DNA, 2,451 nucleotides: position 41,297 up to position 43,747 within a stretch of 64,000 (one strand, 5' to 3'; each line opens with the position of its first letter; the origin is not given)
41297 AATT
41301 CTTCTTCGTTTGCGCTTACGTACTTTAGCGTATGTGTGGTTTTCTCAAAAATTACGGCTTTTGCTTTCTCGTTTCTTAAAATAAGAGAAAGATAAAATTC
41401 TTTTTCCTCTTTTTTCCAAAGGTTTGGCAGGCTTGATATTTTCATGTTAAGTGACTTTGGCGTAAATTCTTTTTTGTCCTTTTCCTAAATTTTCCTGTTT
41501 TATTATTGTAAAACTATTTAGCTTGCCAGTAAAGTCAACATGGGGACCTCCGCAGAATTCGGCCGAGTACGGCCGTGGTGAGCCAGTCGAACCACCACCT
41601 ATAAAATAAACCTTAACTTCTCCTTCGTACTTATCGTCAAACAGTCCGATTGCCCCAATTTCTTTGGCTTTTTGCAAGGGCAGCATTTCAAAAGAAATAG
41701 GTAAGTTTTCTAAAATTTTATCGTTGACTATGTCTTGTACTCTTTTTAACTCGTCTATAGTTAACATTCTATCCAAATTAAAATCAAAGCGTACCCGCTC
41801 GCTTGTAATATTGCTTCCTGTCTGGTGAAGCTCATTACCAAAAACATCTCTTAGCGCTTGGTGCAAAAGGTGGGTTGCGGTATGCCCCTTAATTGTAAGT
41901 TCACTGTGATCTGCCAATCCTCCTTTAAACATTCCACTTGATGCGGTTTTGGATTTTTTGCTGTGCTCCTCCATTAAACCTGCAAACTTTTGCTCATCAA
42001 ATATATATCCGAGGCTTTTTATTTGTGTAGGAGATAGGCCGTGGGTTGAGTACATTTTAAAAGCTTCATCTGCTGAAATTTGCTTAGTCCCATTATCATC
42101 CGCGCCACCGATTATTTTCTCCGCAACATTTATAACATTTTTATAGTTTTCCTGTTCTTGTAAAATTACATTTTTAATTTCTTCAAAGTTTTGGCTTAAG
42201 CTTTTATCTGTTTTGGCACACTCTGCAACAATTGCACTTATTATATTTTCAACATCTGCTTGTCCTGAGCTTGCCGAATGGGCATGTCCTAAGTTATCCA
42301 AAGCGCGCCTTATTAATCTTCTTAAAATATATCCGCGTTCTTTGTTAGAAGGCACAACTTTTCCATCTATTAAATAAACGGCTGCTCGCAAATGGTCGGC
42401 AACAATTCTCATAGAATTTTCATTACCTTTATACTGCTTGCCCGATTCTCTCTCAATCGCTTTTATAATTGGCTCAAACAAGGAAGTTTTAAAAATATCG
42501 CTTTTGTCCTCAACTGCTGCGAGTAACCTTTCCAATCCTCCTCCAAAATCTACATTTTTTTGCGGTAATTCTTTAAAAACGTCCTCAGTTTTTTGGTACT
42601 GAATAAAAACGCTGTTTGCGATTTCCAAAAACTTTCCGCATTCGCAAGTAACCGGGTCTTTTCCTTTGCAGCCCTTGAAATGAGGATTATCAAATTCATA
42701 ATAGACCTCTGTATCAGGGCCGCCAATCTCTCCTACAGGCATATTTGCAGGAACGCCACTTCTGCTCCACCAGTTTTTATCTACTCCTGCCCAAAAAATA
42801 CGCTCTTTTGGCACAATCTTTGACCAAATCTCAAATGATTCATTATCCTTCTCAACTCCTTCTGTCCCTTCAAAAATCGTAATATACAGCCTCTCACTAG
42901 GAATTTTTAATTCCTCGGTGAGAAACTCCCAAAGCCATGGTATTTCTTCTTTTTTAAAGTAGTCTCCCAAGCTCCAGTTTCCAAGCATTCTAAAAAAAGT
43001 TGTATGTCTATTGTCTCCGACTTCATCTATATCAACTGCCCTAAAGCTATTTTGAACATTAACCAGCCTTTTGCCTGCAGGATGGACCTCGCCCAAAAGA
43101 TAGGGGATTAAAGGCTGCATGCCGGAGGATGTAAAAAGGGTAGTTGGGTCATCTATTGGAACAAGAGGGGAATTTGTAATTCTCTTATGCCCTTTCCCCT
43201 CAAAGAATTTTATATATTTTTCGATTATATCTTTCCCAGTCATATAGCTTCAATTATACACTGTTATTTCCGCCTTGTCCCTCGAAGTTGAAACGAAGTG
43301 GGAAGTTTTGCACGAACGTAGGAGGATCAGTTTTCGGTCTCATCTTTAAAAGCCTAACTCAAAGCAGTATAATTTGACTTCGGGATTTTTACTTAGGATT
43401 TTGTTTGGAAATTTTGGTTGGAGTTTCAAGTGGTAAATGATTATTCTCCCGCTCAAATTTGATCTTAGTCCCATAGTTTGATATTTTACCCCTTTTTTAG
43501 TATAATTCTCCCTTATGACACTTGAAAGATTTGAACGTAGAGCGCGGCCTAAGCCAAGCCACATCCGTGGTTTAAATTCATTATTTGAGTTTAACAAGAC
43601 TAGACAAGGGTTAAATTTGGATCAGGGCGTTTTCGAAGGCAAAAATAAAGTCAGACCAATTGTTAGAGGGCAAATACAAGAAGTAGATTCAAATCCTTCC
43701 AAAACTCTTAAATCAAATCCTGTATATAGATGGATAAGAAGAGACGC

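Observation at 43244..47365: Repeat-bounded accessory island of about 4 kb inserted between alaS and rpoB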

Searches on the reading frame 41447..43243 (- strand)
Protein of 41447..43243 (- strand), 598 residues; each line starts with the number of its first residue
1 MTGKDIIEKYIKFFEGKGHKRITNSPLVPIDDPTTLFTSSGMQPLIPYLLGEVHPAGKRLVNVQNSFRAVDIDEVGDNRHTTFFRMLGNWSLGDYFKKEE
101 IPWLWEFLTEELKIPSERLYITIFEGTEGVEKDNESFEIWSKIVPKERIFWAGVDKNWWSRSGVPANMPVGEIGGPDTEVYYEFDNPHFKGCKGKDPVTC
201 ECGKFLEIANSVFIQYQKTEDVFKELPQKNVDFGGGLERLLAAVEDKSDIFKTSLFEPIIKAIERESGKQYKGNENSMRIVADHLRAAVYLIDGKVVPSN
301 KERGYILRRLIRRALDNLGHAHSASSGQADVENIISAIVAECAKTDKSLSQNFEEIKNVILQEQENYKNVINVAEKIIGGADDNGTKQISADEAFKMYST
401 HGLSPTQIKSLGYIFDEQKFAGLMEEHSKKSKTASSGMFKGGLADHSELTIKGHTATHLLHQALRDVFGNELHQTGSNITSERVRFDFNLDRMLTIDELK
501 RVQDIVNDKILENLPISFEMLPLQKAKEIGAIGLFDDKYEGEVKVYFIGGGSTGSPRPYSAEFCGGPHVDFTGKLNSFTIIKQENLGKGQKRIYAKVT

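Call 9: search_protein_families(library=pfam, proteins=[window:41447-43243:-], max_evalue=0.01)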
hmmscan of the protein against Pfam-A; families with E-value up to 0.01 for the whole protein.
window:41447-43243:- (598 aa): 2 families
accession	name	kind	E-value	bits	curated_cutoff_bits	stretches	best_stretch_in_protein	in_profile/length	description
PF01411.24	tRNA-synt_2c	-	6e-100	335.8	30.3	1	6-438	2-435/552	tRNA synthetases class II (A)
PF07973.19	tRNA_SAD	-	2.3e-11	43.9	24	1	543-594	1-44/44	Threonyl and Alanyl tRNA synthetase second additional domain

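Call 26: find_related_loci(query=window:41447-43243:-, collection=genome_contigs, flank=10000)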
Query window:41447-43243:- (598 aa) in genome_contigs; peptide patterns used: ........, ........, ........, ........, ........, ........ (x = any residue, [..] = any of these).
76 stretches matched a pattern; 13 encode a relative of the query (tblastn E <= 1e-3); 13 distinct loci.
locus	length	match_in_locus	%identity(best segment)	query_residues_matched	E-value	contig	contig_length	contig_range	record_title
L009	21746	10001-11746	78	1-598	0e+0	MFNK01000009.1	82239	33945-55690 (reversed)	MAG: Candidatus Levybacteria bacterium RIFCSPHIGHO2_01_FULL_36_15b rifcsphigho2_01_scaffold_346, whole genome shotgun se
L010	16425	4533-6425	57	1-598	0e+0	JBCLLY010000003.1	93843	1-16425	Candidatus Levyibacteriota bacterium isolate SLM_LV1_02b-C10 Node_3_length_93843_cov_87.894625, whole genome shotgun seq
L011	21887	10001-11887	59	1-597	0e+0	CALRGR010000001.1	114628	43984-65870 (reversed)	MAG: Candidatus Levybacteria bacterium GW2011_GWA1_37_16 isolate Baikal-1250m-152 genome assembly, contig: Baikal-1250m-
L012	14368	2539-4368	50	1-598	0e+0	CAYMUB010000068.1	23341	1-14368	MAG TPA_asm: uncultured Gammaproteobacteria bacterium isolate binchicken_co203_488 genome assembly, contig: k141_2288219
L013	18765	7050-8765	39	1-595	2e-128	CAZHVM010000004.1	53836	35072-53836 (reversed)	MAG TPA_asm: uncultured Candidatus Saccharibacteria bacterium isolate SRP192927_co3_113 genome assembly, contig: NODE_99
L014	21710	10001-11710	39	1-595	3e-128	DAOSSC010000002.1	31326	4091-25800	MAG TPA_asm: Candidatus Dojkabacteria bacterium isolate AMR_MDS_2251 NODE_1598_length_31326_cov_8.621502, whole genome s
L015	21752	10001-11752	41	1-595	6e-128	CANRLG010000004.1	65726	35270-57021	MAG: uncultured Clostridia bacterium isolate Lapin-011__bin86 genome assembly, contig: Lapin-011__NODE_296_length_65726_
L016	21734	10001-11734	40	1-595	7e-124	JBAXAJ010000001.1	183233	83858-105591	MAG: Candidatus Shapirobacteria bacterium isolate ELA138 MAG138_1, whole genome shotgun sequence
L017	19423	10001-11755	45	1-595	7e-148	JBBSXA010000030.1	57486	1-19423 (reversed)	MAG: Nanoarchaeota archaeon isolate H43-bin041_1 H43_bin041_1_000000000030, whole genome shotgun sequence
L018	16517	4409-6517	37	1-595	3e-68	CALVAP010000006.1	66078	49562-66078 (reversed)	MAG: Candidatus Gastranaerophilales bacterium isolate E08__bin56 genome assembly, contig: E08__k127_3177281, whole genom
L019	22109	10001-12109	35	1-595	2e-68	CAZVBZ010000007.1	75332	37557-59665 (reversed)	MAG TPA_asm: uncultured Muribaculaceae bacterium isolate SRP313737_co1_35 genome assembly, contig: NODE_574_length_75332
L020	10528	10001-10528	82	1-176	2e-93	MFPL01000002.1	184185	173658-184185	MAG: Candidatus Levybacteria bacterium RIFCSPLOWO2_12_FULL_41_12 rifcsplowo2_12_scaffold_155, whole genome shotgun seque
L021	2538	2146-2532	71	1-126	2e-57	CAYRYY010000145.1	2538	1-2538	MAG TPA_asm: uncultured Gammaproteobacteria bacterium isolate SRP286056_co1_491 genome assembly, contig: NODE_73708_leng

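Call 29: search_protein_families(library=pfam, proteins=[L009:2623-6048:-, L009:6164-7153:-, L009:7438-7995:-, L009:8170-8622:-, L009:8634-9029:-, L009:9059-9343:-, L009:9397-9618:-, L009:9564-9788:-, L009:9454-9975:+, L009:11746-14022:+], max_evalue=0.01)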
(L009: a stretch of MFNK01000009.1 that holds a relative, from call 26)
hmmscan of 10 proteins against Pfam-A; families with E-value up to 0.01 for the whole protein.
L009:2623-6048:- (1141 aa): 6 families
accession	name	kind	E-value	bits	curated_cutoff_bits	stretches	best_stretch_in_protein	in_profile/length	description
PF00562.33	RNA_pol_Rpb2_6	-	4e-119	398.5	23.4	1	612-996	4-373/373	RNA polymerase Rpb2, domain 6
PF04561.19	RNA_pol_Rpb2_2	-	1.8e-24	86.9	21.7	1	142-337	1-190/190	RNA polymerase Rpb2, domain 2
PF04560.25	RNA_pol_Rpb2_7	-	3.3e-23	82.3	32.1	1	998-1069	1-82/87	RNA polymerase Rpb2, domain 7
PF04565.21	RNA_pol_Rpb2_3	-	5.4e-21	75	21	1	399-466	2-68/68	RNA polymerase Rpb2, domain 3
PF10385.14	RNA_pol_Rpb2_45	-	3.4e-17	62.7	28.2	1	476-547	1-65/66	RNA polymerase beta subunit external 1 domain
PF04563.20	RNA_pol_Rpb2_1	-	5e-15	56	28.2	1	30-383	2-201/203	RNA polymerase beta subunit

L009:6164-7153:- (329 aa): 3 families
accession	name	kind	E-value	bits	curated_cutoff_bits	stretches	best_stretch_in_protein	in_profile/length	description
PF07687.19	M20_dimer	-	1.4e-21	76.9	21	1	149-244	1-102/107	Peptidase dimerisation domain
PF01546.33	Peptidase_M20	-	7.2e-21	75.5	24.6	1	61-321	2-206/206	Peptidase family M20/M25/M40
PF04389.22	Peptidase_M28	-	0.00074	19.7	21.3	1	49-130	1-77/193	Peptidase family M28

L009:7438-7995:- (185 aa): 0 families

L009:8170-8622:- (150 aa): 1 family
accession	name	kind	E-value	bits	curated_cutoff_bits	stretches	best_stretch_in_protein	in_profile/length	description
PF01161.25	PBP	-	5.3e-42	143.8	24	1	14-147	2-135/135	Phosphatidylethanolamine-binding protein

L009:8634-9029:- (131 aa): 2 families
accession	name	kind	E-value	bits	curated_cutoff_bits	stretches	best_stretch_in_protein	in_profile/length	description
PF08327.17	AHSA1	-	1.4e-19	71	22.1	1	11-128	1-125/125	Activator of Hsp90 ATPase homolog 1-like protein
PF10604.15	Polyketide_cyc2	-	0.0012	19.6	27.4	0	2-43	2-45/142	Polyketide cyclase / dehydrase and lipid transport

L009:9059-9343:- (94 aa): 0 families

L009:9397-9618:- (73 aa): 0 families

L009:9564-9788:- (74 aa): 0 families

L009:9454-9975:+ (173 aa): 2 families
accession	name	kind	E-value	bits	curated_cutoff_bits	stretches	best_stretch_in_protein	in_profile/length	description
PF01435.24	Peptidase_M48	-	1.9e-05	25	20.3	1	105-157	41-93/186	Peptidase family M48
PF06114.19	Peptidase_M78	-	0.0001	22.6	22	1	107-168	26-82/123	IrrE N-terminal-like domain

L009:11746-14022:+ (758 aa): 1 family
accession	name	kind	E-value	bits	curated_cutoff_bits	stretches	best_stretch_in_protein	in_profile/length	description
PF04865.19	Baseplate_J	-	1.5e-06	28.2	21.1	1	467-566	19-110/255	Baseplate J-like protein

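Call 34: search_protein_families(library=pfam, proteins=[L020:9686-9895:+, L020:9440-9697:-, L020:9097-9447:-, L020:8438-9055:-, L020:7413-8399:+, L020:6863-7135:+, L020:6518-6841:+, L020:5678-6313:-, L020:4815-5501:-, L020:2287-4056:-], max_evalue=0.01)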
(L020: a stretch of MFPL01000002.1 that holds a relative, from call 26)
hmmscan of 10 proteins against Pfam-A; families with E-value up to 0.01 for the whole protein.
L020:9686-9895:+ (69 aa): 0 families

L020:9440-9697:- (85 aa): 6 families
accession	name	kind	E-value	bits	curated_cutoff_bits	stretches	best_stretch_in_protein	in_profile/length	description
PF15738.11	YafQ_toxin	-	6.4e-09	36.4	30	1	2-82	2-84/88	Bacterial toxin of type II toxin-antitoxin system, YafQ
PF05015.19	HigB-like_toxin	-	5.1e-05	24.1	27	1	34-76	47-87/91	RelE-like toxin of type II toxin-antitoxin system HigB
PF24732.2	ParE_like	-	0.00051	20.4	24.4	1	21-84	5-65/67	ParE-like toxin domain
PF05016.21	ParE_toxin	-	0.0071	17.3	23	1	4-82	2-86/89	ParE toxin of type II toxin-antitoxin system, parDE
PF15781.12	ParE-like_toxin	-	0.0073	16.7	28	1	5-82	3-80/87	ParE-like toxin of type II bacterial toxin-antitoxin system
PF06769.20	YoeB_toxin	-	0.008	16.6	27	1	31-79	30-77/80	YoeB-like toxin of bacterial type II toxin-antitoxin system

L020:9097-9447:- (116 aa): 2 families
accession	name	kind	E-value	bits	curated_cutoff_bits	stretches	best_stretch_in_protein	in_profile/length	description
PF06262.17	Zincin_1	-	9.5e-30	102.9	22.4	1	25-115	1-92/97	Zincin-like metallopeptidase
PF13582.12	Reprolysin_3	-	0.0048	17.8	22.4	1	94-110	107-120/123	Metallo-peptidase family M12B Reprolysin-like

L020:8438-9055:- (205 aa): 11 families
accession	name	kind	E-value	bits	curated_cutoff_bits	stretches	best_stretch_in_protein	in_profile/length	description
PF00406.28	ADK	-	2.4e-16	60.7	26.8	1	23-166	1-136/151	Adenylate kinase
PF13207.12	AAA_17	-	1.2e-14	55.2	27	1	25-156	2-133/136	AAA domain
PF13671.12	AAA_33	-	1.6e-07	32.1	27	1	20-162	1-133/143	AAA domain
PF02223.23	Thymidylate_kin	-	8.2e-06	26.1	27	0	139-198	129-185/185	Thymidylate kinase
PF25199.1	nSTAND_NTPase5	-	0.00018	21.8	34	0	11-33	34-56/145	Novel STAND NTPase 5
PF13238.12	AAA_18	-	0.00061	20.7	29.4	1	23-151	3-114/128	AAA domain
PF13401.12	AAA_22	-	0.00085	20.1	27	1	17-128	4-117/130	AAA domain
PF13521.12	AAA_28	-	0.0013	19.5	27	1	21-59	2-38/164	AAA domain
PF00004.35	AAA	-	0.0034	18.3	21.2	1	22-49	2-29/131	ATPase family associated with various cellular activities (AAA)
PF00448.28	SRP54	-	0.0046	17.1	22.7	1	18-75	1-63/196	SRP54-type protein, GTPase domain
PF06414.18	Zeta_toxin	-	0.0099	15.8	22.3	0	13-43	11-41/199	Zeta toxin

L020:7413-8399:+ (328 aa): 2 families
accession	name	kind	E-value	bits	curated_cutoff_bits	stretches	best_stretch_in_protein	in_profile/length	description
PF02661.23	Fic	-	1.4e-19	71.1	24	1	97-196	2-93/93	Fic/DOC family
PF08220.18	HTH_DeoR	-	0.0007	19.7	21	1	268-314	1-46/57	DeoR-like helix-turn-helix domain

L020:6863-7135:+ (90 aa): 10 families
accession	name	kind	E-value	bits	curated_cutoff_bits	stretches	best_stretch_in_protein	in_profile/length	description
PF01381.28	HTH_3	-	1.4e-15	57.5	23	1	36-85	3-52/55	Helix-turn-helix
PF13560.12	HTH_31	-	6e-08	33.3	27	1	37-82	9-55/64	Helix-turn-helix domain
PF12844.13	HTH_19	-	3.3e-06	27.4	30.2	1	36-82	6-52/64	Helix-turn-helix domain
PF13744.12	HTH_37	-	1.5e-05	25.1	27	1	22-88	11-78/80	Helix-turn-helix domain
PF13413.12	HTH_25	-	0.00051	20.3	24.6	1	35-79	3-53/62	Helix-turn-helix domain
PF13443.12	HTH_26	-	0.00088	19.9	22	1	39-83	7-52/63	Cro/C1-type HTH DNA-binding domain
PF22495.2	HTH_92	-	0.0018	18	27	1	36-69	2-35/45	RsaL-like HTH domain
PF04545.22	Sigma70_r4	-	0.002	18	24.1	1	35-64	13-42/50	Sigma-70, region 4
PF15731.11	MqsA_antitoxin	-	0.0024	18.4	30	1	30-77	70-117/131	Antitoxin component of bacterial toxin-antitoxin system, MqsA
PF11268.13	DUF3071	-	0.005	17.4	26.9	1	20-62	46-88/168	Protein of unknown function (DUF3071)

L020:6518-6841:+ (107 aa): 1 family
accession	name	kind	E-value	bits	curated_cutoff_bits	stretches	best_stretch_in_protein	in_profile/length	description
PF05973.20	Gp49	-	1.5e-20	73.5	23.9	1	18-104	1-89/90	Phage derived protein Gp49-like (DUF891)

L020:5678-6313:- (211 aa): 2 families
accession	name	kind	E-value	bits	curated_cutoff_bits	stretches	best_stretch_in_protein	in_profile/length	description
PF12686.12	DUF3800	-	1.8e-13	51.8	21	1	3-187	1-149/149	Protein of unknown function (DUF3800)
PF05476.16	PET122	-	0.0046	16.8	22.3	1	76-169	33-130/261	PET122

L020:4815-5501:- (228 aa): 0 families

L020:2287-4056:- (589 aa): 1 family
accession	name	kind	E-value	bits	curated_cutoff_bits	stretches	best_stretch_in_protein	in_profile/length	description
PF09491.16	RE_AlwI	-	2.4e-55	188.7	23.1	1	115-539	14-439/441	AlwI restriction endonuclease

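Call 75: find_homologous_proteins(query=window:41447-43243:-, max_evalue=1e-100)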
Query window:41447-43243:- (598 aa): 7992 proteins with E <= 1e-100 among 8000 candidates; the best 120 are listed.
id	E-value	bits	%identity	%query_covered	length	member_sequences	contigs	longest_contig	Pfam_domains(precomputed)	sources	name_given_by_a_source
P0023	0.0e+0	1373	100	100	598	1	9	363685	PF01411.25,PF07973.20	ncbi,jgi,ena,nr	ncbi:MAG: hypothetical protein A2798_01080 [Candidatus Levybacteria bacterium RIFCSPHIGHO2_01_FULL_3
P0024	0.0e+0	1069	80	100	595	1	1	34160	PF01411.25,PF07973.20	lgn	-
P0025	0.0e+0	1069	80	100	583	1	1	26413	PF01411.25,PF07973.20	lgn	-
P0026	0.0e+0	1045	78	100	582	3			PF01411.25,PF07973.20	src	-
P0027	0.0e+0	1038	77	100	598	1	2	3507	PF01411.25,PF07973.20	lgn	-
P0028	0.0e+0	1014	74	100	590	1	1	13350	PF01411.25,PF07973.20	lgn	-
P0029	3.1e-295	999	75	100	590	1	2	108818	PF01411.25,PF07973.20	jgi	jgi:alanyl-tRNA synthetase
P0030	1.5e-284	963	72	100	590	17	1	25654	PF01411.25,PF07973.20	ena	-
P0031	9.9e-283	957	71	100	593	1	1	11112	PF01411.25,PF07973.20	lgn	-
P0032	8.1e-281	951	70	100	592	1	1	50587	PF01411.25,PF07973.20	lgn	-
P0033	1.1e-277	941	71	100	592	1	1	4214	PF01411.25,PF07973.20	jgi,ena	jgi:alanyl-tRNA synthetase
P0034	8.9e-274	928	69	100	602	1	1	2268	PF01411.25,PF07973.20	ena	-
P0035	4.7e-273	925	68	100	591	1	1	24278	PF01411.25,PF07973.20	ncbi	-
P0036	1.4e-272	924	68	100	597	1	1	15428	PF01411.25,PF07973.20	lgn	-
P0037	6.4e-272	922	68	100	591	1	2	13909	PF01411.25,PF07973.20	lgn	-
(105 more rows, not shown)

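Call 76: find_encoding_contigs(protein=P0024, flank=10000, max_places=2)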
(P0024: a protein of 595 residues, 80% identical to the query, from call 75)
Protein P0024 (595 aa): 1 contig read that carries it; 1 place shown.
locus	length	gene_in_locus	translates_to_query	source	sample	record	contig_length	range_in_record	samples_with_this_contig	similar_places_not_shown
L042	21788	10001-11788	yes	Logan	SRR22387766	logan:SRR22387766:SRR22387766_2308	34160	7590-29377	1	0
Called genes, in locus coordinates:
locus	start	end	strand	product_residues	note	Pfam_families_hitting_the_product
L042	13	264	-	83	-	PF01022:HTH_5 (weak), PF01047:MarR (weak), PF13412:HTH_24 (weak)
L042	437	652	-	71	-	-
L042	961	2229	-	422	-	PF13365:Trypsin_2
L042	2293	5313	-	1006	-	PF04313:HSDR_N, PF04851:ResIII, PF18766:SWI2_SNF2, PF22679:T1R_D3-like, PF11867:T1RH-like_C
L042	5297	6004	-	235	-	PF13643:DUF4145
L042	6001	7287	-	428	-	PF01420:Methylase_S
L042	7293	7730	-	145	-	PF13456:RVT_3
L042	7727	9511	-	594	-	PF12161:HsdM_N, PF02384:N6_Mtase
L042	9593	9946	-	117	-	PF03819:MazG (weak), PF12643:MazG-like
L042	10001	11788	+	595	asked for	PF01411:tRNA-synt_2c, PF07973:tRNA_SAD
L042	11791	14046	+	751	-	-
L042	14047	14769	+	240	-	PF04203:Sortase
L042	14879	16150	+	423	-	PF02885:Glycos_trans_3N, PF00591:Glycos_transf_3, PF07831:PYNP_C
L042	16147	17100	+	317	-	PF02618:YceG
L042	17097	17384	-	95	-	PF12732:YtxH (faint)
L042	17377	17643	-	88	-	-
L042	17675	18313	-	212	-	PF12844:HTH_19, PF13413:HTH_25, PF09136:Glucodextran_B (weak)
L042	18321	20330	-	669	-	PF17854:FtsK_alpha, PF01580:FtsK_SpoIIIE, PF09397:FtsK_gamma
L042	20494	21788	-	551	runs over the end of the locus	PF00753:Lactamase_B, PF12706:Lactamase_B_2 (weak), PF22505:RNase_J_b_CASP, PF17770:RNase_J_C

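Call 77: find_encoding_contigs(protein=P0025, flank=10000, max_places=2)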
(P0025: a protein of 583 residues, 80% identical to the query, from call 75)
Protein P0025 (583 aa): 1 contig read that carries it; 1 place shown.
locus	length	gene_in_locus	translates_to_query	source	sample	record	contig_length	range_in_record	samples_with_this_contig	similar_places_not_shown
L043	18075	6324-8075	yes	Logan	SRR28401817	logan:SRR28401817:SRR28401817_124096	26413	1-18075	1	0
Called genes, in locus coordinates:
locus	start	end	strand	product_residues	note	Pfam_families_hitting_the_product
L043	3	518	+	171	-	?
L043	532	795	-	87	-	-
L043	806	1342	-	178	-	-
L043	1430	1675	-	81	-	-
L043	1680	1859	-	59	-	-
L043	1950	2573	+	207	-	PF01726:LexA_DNA_bind, PF00717:Peptidase_S24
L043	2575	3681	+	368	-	PF02086:MethyltransfD12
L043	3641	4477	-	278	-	PF09520:HinfI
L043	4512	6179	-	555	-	PF10502:Peptidase_S26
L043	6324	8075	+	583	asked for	PF01411:tRNA-synt_2c, PF07973:tRNA_SAD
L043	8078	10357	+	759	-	-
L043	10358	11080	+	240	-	PF04203:Sortase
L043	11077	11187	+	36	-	-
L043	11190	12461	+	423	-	PF02885:Glycos_trans_3N, PF00591:Glycos_transf_3, PF07831:PYNP_C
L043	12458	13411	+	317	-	PF02618:YceG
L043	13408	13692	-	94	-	PF12732:YtxH (weak)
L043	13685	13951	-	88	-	-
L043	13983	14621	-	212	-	PF12844:HTH_19 (faint), PF13413:HTH_25, PF09136:Glucodextran_B (weak)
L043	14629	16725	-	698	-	PF17854:FtsK_alpha, PF01580:FtsK_SpoIIIE, PF09397:FtsK_gamma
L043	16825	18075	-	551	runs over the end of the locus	PF00753:Lactamase_B, PF12706:Lactamase_B_2 (weak), PF22505:RNase_J_b_CASP, PF17770:RNase_J_C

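Call 78: find_encoding_contigs(protein=P0029, flank=10000, max_places=2)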
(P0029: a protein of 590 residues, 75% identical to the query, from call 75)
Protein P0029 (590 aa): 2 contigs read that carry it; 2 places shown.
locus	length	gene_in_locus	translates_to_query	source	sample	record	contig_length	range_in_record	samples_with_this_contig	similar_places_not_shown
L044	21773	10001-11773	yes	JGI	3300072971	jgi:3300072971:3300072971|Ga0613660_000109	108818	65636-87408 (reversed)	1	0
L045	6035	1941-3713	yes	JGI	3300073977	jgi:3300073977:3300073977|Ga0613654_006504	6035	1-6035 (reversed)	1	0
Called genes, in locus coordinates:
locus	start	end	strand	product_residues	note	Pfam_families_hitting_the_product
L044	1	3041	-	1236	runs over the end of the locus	PF04997:RNA_pol_Rpb1_1, PF00623:RNA_pol_Rpb1_2, PF04983:RNA_pol_Rpb1_3, PF04998:RNA_pol_Rpb1_5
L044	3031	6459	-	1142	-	PF04563:RNA_pol_Rpb2_1, PF04561:RNA_pol_Rpb2_2, PF04565:RNA_pol_Rpb2_3, PF10385:RNA_pol_Rpb2_45, PF00562:RNA_pol_Rpb2_6, PF04560:RNA_pol_Rpb2_7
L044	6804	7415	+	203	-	-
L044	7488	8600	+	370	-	-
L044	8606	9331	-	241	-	-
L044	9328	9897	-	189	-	PF04326:SLFN_AlbA_2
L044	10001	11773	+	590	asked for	PF01411:tRNA-synt_2c, PF07973:tRNA_SAD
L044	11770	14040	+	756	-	-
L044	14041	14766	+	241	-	PF04203:Sortase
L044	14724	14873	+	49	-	-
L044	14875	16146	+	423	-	PF02885:Glycos_trans_3N, PF00591:Glycos_transf_3, PF07831:PYNP_C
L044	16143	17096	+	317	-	PF02618:YceG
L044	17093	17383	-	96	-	PF12732:YtxH (weak)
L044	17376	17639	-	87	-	-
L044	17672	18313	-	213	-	PF12844:HTH_19 (weak), PF13413:HTH_25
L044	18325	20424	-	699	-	PF17854:FtsK_alpha, PF01580:FtsK_SpoIIIE, PF09397:FtsK_gamma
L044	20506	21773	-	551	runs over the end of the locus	PF00753:Lactamase_B, PF12706:Lactamase_B_2, PF07521:RMMBL (faint), PF22505:RNase_J_b_CASP, PF17770:RNase_J_C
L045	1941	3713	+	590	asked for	PF01411:tRNA-synt_2c, PF07973:tRNA_SAD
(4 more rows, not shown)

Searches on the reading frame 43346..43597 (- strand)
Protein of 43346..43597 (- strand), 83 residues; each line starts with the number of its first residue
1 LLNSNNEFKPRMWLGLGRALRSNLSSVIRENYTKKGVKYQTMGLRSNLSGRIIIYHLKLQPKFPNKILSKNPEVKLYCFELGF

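Call 9: search_protein_families(library=pfam, proteins=[window:43346-43597:-], max_evalue=0.01)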
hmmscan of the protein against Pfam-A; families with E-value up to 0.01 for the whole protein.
window:43346-43597:- (83 aa): 0 families
